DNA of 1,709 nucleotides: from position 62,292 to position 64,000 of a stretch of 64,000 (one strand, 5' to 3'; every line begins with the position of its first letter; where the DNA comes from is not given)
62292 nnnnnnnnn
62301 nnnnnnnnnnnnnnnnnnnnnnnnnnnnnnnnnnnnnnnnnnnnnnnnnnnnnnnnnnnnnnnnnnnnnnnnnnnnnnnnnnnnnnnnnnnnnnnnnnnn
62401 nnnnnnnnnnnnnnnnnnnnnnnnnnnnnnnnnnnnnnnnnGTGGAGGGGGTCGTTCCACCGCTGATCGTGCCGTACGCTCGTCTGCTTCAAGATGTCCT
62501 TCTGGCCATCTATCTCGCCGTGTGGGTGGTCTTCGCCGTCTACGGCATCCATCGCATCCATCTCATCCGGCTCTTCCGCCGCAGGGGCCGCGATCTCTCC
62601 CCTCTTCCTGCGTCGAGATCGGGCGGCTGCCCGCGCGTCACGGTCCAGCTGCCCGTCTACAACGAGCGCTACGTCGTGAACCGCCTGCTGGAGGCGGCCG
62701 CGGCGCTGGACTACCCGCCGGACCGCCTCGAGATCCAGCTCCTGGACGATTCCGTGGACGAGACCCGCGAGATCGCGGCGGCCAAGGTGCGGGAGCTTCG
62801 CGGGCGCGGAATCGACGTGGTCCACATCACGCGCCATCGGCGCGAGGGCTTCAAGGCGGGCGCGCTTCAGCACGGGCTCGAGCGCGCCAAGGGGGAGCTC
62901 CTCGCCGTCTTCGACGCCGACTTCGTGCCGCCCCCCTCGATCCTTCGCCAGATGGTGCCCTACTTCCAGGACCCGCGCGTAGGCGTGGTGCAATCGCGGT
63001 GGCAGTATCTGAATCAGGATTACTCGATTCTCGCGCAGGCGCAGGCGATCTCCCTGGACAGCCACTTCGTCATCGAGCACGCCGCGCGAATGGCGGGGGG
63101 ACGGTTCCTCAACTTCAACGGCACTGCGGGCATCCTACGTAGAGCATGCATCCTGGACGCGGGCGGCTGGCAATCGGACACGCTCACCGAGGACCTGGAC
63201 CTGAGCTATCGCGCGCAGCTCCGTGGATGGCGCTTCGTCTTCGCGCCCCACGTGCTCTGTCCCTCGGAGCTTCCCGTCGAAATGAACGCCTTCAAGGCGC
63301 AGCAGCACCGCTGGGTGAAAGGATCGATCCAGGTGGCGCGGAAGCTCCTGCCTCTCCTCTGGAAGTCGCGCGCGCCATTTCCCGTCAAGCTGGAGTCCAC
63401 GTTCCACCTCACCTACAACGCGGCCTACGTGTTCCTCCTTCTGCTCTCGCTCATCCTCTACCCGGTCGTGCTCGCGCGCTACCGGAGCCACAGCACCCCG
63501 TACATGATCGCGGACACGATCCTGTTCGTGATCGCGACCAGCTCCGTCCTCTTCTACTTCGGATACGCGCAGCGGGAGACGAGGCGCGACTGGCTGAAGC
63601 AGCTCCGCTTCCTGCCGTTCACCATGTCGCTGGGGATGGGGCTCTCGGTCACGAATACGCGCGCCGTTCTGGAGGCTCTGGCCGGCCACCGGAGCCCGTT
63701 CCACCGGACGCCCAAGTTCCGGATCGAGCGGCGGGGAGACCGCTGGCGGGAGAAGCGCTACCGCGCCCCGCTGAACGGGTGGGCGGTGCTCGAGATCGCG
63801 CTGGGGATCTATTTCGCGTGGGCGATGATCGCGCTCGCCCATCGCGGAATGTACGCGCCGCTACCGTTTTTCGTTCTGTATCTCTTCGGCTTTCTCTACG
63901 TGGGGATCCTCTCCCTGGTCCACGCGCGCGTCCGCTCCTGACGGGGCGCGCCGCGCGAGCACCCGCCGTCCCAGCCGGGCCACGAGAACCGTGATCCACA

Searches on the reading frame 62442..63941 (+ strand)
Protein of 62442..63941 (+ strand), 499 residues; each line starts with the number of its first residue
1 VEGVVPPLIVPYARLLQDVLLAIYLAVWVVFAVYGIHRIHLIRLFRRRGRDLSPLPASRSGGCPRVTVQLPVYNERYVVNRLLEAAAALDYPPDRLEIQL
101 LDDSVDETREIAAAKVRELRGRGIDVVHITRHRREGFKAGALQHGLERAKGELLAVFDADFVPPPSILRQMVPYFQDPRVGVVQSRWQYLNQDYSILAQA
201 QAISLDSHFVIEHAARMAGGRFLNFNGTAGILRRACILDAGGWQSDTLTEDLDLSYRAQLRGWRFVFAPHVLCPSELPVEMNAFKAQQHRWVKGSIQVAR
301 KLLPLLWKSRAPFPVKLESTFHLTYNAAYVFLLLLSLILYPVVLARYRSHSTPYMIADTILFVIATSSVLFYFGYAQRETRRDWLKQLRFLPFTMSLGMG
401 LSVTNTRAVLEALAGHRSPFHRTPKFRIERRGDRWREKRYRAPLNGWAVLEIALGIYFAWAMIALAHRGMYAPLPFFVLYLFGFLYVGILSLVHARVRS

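Call 3: search_protein_families(library=pfam, proteins=[window:62442-63941:+], max_evalue=0.1)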
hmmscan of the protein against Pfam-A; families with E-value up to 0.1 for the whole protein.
window:62442-63941:+ (499 aa): 4 families
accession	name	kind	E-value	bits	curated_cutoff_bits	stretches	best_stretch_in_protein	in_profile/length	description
PF13641.12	Glyco_tranf_2_3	-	1e-33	117.7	27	1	64-294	1-230/230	Glycosyltransferase like family 2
PF13632.12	Glyco_trans_2_3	-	6e-23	82.1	27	1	156-336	4-192/198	Glycosyl transferase family group 2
PF00535.33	Glycos_transf_2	-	3.2e-20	73.2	23.3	1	68-193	2-122/168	Glycosyl transferase family 2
PF13506.12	Glyco_transf_21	-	4.2e-14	52.8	21.7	1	127-292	7-173/174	Glycosyl transferase family 21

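Call 4: search_protein_families(library=ncbifam, proteins=[window:62442-63941:+], max_evalue=0.1)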
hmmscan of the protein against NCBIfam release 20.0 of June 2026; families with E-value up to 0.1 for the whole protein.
window:62442-63941:+ (499 aa): 21 families
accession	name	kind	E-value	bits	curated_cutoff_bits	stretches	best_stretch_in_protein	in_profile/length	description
TIGR03030.1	CelA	equivalog_domain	4.7e-38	130.7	699.1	1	18-308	87-390/714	UDP-forming cellulose synthase catalytic subunit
TIGR03937.1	PgaC_IcaA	equivalog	3.3e-32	111.9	422.3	1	50-368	31-343/407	poly-beta-1,6-N-acetyl-D-glucosamine synthase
TIGR03965.1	mycofact_glyco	equivalog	8.6e-27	94.1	280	1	54-300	65-305/467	mycofactocin biosynthesis glycosyltransferase MftF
NF008558.0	PRK11498.1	equivalog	2.9e-24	85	992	1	50-308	260-514/872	UDP-forming cellulose synthase catalytic subunit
TIGR03472.1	HpnI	equivalog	3.4e-13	49.2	310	1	22-345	5-318/373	bacteriohopanetetrol glucosamine biosynthesis glycosyltransferase HpnI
NF041875.1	EPS_EpsD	equivalog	2.8e-10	40.1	370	1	67-278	2-209/325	exopolysaccharide biosynthesis glycosyltransferase EpsD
NF053846.1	glyco_with_XrtP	equivalog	5.3e-10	38.5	520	1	241-355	245-358/440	XrtP-associated glycosyltransferase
TIGR03111.1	glyc2_xrt_Gpos1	hypoth_equivalog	2.4e-09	36.5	363.95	1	59-311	44-302/439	TIGR03111 family XrtG-associated glycosyltransferase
TIGR04242.1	nodulat_NodC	equivalog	5.9e-08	32.1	550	1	59-300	43-289/395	chitooligosaccharide synthase NodC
NF041865.1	EpsU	equivalog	6.6e-08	32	700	1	58-306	33-277/394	exopolysaccharide biosynthesis GT2 family glycosyltransferase EpsU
NF003962.0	PRK05454.2-5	equivalog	9.7e-08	31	328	1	20-192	94-274/641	glucans biosynthesis glucosyltransferase MdoH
TIGR04283.1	glyco_like_mftF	equivalog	8.8e-07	28.7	182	1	68-272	3-182/221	TIGR04283 family arsenosugar biosynthesis glycosyltransferase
TIGR03469.1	HpnB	hypoth_equivalog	4e-06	26.1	379.25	1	55-177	35-162/386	hopene-associated glycosyltransferase HpnB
NF007986.1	PRK10714.1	equivalog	4.7e-06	25.8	529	1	65-177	7-117/316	undecaprenyl-phosphate 4-deoxy-4-formamido-L-arabinose transferase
NF047588.1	GlcsyltransPgfSStrep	equivalog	6.2e-06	25.6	500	1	65-178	2-113/308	glycosyltransferase PgfS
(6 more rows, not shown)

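Call 5: search_solved_structures(query=window:62442-63941:+, max_evalue=0.001)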
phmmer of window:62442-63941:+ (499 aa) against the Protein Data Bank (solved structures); distinct sequences matched with E-value up to 0.001: 18.
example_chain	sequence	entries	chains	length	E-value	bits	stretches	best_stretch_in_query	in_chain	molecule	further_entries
5ej1_A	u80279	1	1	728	9.4e-26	93.7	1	54-306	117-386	Putative cellulose synthase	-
4hg6_A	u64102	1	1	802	1.2e-25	93.3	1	54-305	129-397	Cellulose Synthase Subunit A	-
4p00_A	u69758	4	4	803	1.2e-25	93.3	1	54-305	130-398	Cellulose Synthase A subunit | Cellulose Synthase subunit A | Putative cellulose synthase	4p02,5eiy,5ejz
7lby_A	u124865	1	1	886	3.5e-20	75.3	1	50-354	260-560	Cellulose synthase catalytic subunit [UDP-forming]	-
9b8v_E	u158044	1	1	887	3.6e-20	75.3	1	50-354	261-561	Cellulose synthase catalytic subunit [UDP-forming]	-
9fmv_A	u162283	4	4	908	3.9e-20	75.1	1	50-353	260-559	Cellulose synthase catalytic subunit [UDP-forming]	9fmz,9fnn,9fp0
6yv7_A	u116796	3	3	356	5.4e-15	58.2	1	32-291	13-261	Glycosyl transferase, family 2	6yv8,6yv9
6yv7_B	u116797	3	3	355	6.1e-15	58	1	45-291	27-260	Glycosyl transferase, family 2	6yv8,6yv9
5mlz_A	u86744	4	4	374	0.00015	23.8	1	65-177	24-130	Dolichol monophosphate mannose synthase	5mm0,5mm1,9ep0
9bhc_C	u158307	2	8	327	0.0002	23.3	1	64-175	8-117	Undecaprenyl-phosphate 4-deoxy-4-formamido-L-arabinose transferase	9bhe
26qs_A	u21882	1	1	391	0.0002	23.3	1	48-297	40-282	Ceramide glucosyltransferase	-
26qf_A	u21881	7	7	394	0.0002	23.3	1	48-297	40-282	Ceramide glucosyltransferase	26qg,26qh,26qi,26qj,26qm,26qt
8vxh_A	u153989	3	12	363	0.00021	23.2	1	64-175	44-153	Undecaprenyl-phosphate 4-deoxy-4-formamido-L-arabinose transferase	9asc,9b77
9jma_A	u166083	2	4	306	0.00043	22.2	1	66-175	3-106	GalNAc(5)-diNAcBac-PP-undecaprenol beta-1,3-glucosyltransferase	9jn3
8dqk_A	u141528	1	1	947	0.00047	22.1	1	242-336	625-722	Cellulose synthase-like CslF6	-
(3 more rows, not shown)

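Call 31: find_homologous_proteins(query=window:62442-63941:+)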
Query window:62442-63941:+ (499 aa): 8000 proteins with E <= 0.001 among 8000 candidates; the best 120 are listed.
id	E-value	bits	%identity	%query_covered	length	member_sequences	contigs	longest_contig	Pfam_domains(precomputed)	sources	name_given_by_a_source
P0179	0.0e+0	1129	100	100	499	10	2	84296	PF13632.13,PF13506.14,PF13641.13,PF00535.33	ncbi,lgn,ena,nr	ncbi:MAG TPA: glycosyltransferase [Candidatus Dormibacteraeota bacterium]|nr:glycosyltransferase [Ca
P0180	1.7e-281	952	85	100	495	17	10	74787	PF13632.13,PF13506.14,PF13641.13,PF00535.33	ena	-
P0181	2.1e-275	932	82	99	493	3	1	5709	PF13632.13,PF13506.14,PF13641.13,PF00535.33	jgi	jgi:cellulose synthase/poly-beta-1,6-N-acetylglucosamine synthase-like glycosyltransferase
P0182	1.6e-274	929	85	97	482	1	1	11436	PF13632.13,PF13506.14,PF13641.13,PF00535.33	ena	-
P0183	3.3e-272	922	81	100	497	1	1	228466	PF13632.13,PF13506.14,PF13641.13,PF00535.33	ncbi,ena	-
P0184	1.3e-271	920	82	96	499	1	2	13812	PF13632.13,PF13506.14,PF13641.13,PF00535.33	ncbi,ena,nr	ncbi:MAG TPA: glycosyltransferase [Candidatus Eisenbacteria bacterium]|nr:glycosyltransferase [Candi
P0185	2.5e-271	919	82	96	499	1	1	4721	PF13632.13,PF13506.14,PF13641.13,PF00535.33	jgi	-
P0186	3.4e-271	918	81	96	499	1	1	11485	PF13632.13,PF13506.14,PF13641.13,PF00535.33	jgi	-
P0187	5.3e-271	918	80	99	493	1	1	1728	PF13632.13,PF13506.14,PF13641.13,PF00535.33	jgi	-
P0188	6.3e-267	904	80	99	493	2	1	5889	PF13632.13,PF13506.14,PF13641.13,PF00535.33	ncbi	ncbi:MAG TPA: glycosyltransferase [Candidatus Eisenbacteria bacterium]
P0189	6.3e-265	898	81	98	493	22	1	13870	PF13632.13,PF13506.14,PF13641.13,PF00535.33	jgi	jgi:cellulose synthase/poly-beta-1,6-N-acetylglucosamine synthase-like glycosyltransferase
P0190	2.3e-263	892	79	98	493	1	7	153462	PF13632.13,PF13506.14,PF13641.13,PF00535.33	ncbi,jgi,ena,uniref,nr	ncbi:MAG: glycosyltransferase [Candidatus Eisenbacteria bacterium]|uniref:Glycosyltransferase n=1 Ta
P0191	1.6e-262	890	81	96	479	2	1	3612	PF13632.13,PF13506.14,PF13641.13,PF00535.33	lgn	-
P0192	2.0e-262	889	81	96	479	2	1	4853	PF13632.13,PF13506.14,PF13641.13,PF00535.33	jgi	jgi:cellulose synthase/poly-beta-1,6-N-acetylglucosamine synthase-like glycosyltransferase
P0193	9.8e-262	887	79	99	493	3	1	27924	PF13632.13,PF13506.14,PF13641.13,PF00535.33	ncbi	-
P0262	2.5e-220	750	70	94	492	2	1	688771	PF13632.13,PF13506.14,PF13641.13,PF00535.33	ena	-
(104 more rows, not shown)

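Call 47: predict_structure(alignment_id=A3)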
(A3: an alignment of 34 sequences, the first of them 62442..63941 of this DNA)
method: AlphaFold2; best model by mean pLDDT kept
length: 499 residues; sequences in the alignment: 34
mean_pLDDT: 85.8   pTM: 0.86
mean pLDDT of the five models: 85.8, 83.2, 83.0, 81.1, 79.0
residues with pLDDT >= 90: 253; 70-90: 182; 50-70: 50; < 50: 14
segments of 3 or more residues with pLDDT < 50: 1-6, 429-431
pLDDT, mean of each block of 10 residues (from residue 1): 46 82 92 91 80 54 90 87 95 97 93 98 97 89 96 92 92 91 89 84 85 79 68 96 91 92 88 85 87 93 94 90 92 93 82 83 86 89 90 91 94 80 53 51 74 96 91 90 94 78
secondary structure, 60 per line:
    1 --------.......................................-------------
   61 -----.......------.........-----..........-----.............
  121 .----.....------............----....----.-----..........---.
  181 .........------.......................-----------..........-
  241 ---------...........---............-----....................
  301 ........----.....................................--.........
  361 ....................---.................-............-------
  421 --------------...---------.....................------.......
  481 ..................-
elements in order: H9-47 E66-72 H79-87 E96-102 H108-121 E126-130 H137-148 E153-156 H167-176 E180-189 H196-218 E230-233 H234-239 H250-260 E264-275 H281-308 H313-349 H352-380 H384-400 H402-413 H447-467 H474-498

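Call 50: fold_search(model_id=the predicted structure, library=pdb)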
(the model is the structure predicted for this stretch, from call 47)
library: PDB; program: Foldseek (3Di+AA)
matches with E <= 10: 1197; with E <= 0.001: 274
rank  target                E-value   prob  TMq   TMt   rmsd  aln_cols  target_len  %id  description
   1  4p00_A                1.9e-20  1.00  0.60  0.43   8.1       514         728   22  Bacterial Cellulose Synthase in complex with cyclic-di-GMP and UDP (released 2014-04-09)
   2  9b8v_E                3.1e-19  1.00  0.60  0.38   9.2       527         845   19  AlphaFold2 informed cryo-EM model of the E. coli cellulose synthase BcsAG3B6 complex (released 2025-02-19)
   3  5ej1_A                1.9e-18  1.00  0.58  0.42   8.5       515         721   24  Pre-translocation state of bacterial cellulose synthase (released 2016-03-30)
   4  4hg6_A                5.0e-18  1.00  0.60  0.42   8.6       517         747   22  Structure of a cellulose synthase - cellulose translocation intermediate (released 2012-12-19)
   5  9fnn_A                6.5e-17  1.00  0.60  0.40  11.1       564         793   19  Cryo-EM structure of the c-di-GMP-saturated 'crown'less Bcs macrocomplex for cellulose secretion in E. coli (released 2024-10-16)
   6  9fmz_A                3.6e-16  1.00  0.60  0.39   7.0       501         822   19  Cryo-EM structure of the c-di-GMP-bound synthase:pEtN transferase complex (BcsA-Bct-G3) from the E. coli cellulose sec (released 2024-10-16)
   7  9fmv_A                4.4e-16  1.00  0.52  0.36   8.0       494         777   19  Cryo-EM structure of the c-di-GMP-free synthase:pEtN transferase complex (BcsA-Bct-G3) from the E. coli cellulose secr (released 2024-10-16)
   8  9fp0_A                1.2e-15  1.00  0.54  0.37  11.7       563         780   18  Cryo-EM structure of the 'crown'less Bcs macrocomplex for E. coli cellulose secretion in non-saturating c-di-GMP (loca (released 2024-10-16)
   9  6yv7_A                6.5e-15  1.00  0.54  0.75   6.3       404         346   21  Mannosyltransferase PcManGT from Pyrobaculum calidifontis (released 2020-07-22)
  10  6yv7_B                3.3e-14  1.00  0.54  0.75   5.5       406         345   22  Mannosyltransferase PcManGT from Pyrobaculum calidifontis (released 2020-07-22)
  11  8sne_A                1.6e-13  1.00  0.54  0.55   8.5       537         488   15  Chlorella virus Hyaluronan Synthase bound to GlcA extended GlcNAc primer and UDP (released 2024-05-01)
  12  7sp9_A                1.9e-13  1.00  0.47  0.47  14.4       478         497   17  Chlorella virus Hyaluronan Synthase in the GlcNAc-primed channel-closed state (released 2022-04-06)
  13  7sp7_A                2.0e-13  1.00  0.48  0.48  15.4       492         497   17  Chlorella virus hyaluronan synthase inhibited by UDP (released 2022-04-06)
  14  8smp_A                5.2e-13  1.00  0.51  0.49  17.3       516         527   16  Xenopus laevis hyaluronan synthase 1, UDP-bound, gating loop inserted state (released 2024-05-01)
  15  9yq2_A                1.1e-12  1.00  0.56  0.57   8.2       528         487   15  Chlorella virus hyaluronan synthase bound to DDM (released 2025-12-10)
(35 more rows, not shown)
